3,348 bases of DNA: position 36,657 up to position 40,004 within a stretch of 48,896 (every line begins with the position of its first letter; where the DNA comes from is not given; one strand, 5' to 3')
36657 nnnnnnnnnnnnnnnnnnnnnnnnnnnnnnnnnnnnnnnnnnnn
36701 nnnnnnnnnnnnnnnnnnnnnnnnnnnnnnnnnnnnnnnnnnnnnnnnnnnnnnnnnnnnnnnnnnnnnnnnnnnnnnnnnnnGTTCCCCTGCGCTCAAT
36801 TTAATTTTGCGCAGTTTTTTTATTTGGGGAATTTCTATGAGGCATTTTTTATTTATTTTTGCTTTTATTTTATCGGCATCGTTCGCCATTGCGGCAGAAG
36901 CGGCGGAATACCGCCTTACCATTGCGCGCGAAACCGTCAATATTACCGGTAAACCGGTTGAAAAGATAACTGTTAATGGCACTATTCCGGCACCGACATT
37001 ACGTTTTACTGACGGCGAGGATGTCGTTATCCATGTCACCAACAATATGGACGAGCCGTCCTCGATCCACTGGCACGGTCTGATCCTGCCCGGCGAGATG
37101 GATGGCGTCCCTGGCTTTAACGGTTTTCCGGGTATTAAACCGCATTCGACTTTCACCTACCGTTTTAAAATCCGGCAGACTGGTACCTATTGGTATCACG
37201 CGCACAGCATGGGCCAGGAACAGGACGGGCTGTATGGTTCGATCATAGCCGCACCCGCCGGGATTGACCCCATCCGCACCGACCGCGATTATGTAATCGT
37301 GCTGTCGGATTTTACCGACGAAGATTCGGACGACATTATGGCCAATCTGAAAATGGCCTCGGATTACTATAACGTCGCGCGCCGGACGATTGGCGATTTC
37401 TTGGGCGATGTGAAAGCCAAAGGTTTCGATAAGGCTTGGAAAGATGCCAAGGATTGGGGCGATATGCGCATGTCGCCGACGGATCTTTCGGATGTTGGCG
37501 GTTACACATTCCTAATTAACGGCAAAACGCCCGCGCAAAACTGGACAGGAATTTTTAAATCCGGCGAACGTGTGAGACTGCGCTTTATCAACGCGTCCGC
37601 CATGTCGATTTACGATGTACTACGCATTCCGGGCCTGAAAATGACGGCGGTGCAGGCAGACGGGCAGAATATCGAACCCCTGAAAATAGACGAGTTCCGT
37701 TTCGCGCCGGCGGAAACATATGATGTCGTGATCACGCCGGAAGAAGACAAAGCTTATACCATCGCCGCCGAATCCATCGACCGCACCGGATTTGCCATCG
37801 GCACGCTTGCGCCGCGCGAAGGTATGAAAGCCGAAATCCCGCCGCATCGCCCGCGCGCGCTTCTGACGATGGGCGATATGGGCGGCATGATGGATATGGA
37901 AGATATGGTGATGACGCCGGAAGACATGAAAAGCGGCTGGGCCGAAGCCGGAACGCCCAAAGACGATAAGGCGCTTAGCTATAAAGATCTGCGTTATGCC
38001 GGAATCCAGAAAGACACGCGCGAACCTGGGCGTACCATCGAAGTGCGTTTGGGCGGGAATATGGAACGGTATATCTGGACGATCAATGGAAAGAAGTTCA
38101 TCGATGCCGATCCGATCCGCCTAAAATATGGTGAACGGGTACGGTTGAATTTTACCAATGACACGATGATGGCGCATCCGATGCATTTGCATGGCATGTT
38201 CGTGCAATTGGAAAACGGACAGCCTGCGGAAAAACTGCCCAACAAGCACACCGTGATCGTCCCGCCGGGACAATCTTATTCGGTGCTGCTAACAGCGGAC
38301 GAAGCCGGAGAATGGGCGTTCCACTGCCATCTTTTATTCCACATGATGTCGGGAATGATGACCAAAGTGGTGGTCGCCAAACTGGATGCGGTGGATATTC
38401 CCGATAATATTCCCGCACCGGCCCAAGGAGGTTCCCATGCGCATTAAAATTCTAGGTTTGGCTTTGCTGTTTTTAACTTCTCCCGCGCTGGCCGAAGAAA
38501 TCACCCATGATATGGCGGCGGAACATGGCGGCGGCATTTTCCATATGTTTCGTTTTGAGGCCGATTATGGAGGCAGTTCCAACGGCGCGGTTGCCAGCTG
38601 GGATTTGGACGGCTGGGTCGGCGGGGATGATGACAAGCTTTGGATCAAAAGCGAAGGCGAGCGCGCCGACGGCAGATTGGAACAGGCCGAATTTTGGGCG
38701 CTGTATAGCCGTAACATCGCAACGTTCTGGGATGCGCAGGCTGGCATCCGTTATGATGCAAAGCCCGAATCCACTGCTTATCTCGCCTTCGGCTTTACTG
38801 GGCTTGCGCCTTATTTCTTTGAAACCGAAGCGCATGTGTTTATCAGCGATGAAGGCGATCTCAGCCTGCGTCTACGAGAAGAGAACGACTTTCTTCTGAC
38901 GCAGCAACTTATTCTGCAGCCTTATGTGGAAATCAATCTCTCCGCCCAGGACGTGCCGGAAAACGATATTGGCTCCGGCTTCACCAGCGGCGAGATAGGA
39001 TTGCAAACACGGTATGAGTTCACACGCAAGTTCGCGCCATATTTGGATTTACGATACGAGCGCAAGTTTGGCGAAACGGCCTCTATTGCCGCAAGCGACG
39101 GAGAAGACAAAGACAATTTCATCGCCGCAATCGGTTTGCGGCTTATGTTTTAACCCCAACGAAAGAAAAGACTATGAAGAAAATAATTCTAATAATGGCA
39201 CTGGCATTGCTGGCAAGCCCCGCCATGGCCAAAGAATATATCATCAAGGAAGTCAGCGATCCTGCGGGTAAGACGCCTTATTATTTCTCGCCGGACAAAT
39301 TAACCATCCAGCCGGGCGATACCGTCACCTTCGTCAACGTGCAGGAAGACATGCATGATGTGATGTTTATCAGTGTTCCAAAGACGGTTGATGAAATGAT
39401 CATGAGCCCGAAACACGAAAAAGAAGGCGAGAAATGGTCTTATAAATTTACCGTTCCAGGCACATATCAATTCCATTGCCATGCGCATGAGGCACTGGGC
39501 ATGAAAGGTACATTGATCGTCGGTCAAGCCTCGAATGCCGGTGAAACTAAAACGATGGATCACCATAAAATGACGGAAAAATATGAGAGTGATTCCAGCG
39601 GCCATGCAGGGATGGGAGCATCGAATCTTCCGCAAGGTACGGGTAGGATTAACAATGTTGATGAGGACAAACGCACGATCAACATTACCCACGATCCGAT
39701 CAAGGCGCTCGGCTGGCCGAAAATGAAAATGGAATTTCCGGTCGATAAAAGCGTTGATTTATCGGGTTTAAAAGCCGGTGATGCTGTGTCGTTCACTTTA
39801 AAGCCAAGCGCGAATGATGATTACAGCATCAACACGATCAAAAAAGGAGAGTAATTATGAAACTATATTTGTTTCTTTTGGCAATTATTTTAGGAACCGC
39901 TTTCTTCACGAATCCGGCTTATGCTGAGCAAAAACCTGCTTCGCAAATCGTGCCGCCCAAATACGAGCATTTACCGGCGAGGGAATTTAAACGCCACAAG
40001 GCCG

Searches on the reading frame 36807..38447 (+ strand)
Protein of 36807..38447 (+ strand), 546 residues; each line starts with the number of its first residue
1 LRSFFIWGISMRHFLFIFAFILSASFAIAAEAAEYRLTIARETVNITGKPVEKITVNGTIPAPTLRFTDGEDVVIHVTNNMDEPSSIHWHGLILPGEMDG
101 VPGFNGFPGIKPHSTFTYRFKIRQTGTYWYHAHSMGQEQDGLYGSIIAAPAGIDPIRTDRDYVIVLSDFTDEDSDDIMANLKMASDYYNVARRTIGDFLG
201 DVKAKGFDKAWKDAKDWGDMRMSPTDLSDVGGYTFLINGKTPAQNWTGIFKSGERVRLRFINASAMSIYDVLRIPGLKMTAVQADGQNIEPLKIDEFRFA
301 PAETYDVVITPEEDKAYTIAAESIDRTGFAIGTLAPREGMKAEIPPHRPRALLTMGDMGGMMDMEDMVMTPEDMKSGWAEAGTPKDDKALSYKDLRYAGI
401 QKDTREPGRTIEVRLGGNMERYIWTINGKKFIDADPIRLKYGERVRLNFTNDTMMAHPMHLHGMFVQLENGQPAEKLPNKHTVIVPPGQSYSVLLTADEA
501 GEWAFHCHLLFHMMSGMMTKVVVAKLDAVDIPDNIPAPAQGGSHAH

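Call 10: search_protein_families(library=pfam, proteins=[window:36807-38447:+])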
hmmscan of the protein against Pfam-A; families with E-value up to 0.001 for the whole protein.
window:36807-38447:+ (546 aa): 5 families
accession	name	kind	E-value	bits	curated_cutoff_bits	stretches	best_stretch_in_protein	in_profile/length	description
PF07732.21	Cu-oxidase_3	-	6.1e-49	165.5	21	2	39-148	2-114/119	Multicopper oxidase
PF07731.20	Cu-oxidase_2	-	1.5e-34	119.1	20.4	1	413-524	10-134/137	Multicopper oxidase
PF00394.28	Cu-oxidase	-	2.9e-26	92.9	21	1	212-322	24-134/157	Multicopper oxidase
PF00127.26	Copper-bind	-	1.6e-06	28.9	21.2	1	437-523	19-98/99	Copper binding proteins, plastocyanin/azurin family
PF13473.12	Cupredoxin_1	-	4.3e-05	23.9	27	0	437-518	37-102/104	Cupredoxin-like domain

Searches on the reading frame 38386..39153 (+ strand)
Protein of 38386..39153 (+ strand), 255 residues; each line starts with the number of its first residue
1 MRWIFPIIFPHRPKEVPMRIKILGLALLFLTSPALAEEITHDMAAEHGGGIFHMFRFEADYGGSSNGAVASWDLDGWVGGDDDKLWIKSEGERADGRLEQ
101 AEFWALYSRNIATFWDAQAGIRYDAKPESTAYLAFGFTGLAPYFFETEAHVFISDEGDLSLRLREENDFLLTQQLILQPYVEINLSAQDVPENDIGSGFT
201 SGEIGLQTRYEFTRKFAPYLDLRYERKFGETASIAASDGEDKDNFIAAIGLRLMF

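Call 34: search_protein_families(library=pfam, proteins=[window:38386-39153:+], max_evalue=0.01)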
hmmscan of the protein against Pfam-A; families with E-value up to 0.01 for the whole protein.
window:38386-39153:+ (255 aa): 1 family
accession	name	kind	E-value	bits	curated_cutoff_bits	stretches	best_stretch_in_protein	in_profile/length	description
PF05275.17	CopB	-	4.4e-73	245.7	27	1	56-255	9-208/208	Copper resistance protein B precursor (CopB)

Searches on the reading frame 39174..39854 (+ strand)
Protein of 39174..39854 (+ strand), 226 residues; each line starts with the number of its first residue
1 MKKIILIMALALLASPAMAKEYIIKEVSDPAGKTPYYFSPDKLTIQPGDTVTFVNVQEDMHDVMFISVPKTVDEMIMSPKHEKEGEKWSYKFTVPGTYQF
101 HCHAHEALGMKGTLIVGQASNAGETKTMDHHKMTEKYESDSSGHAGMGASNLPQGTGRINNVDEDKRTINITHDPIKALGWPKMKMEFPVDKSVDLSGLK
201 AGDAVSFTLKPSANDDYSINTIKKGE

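Call 34: search_protein_families(library=pfam, proteins=[window:39174-39854:+], max_evalue=0.01)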
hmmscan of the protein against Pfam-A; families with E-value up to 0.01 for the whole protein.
window:39174-39854:+ (226 aa): 3 families
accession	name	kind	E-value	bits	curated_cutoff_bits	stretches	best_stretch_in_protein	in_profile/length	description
PF11604.15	CusF_Ec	-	7.3e-25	87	27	1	154-223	3-71/72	Copper binding periplasmic protein CusF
PF00127.26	Copper-bind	-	7.7e-15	55.6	21.2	1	36-116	12-98/99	Copper binding proteins, plastocyanin/azurin family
PF13473.12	Cupredoxin_1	-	7.6e-07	29.6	27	1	4-116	2-104/104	Cupredoxin-like domain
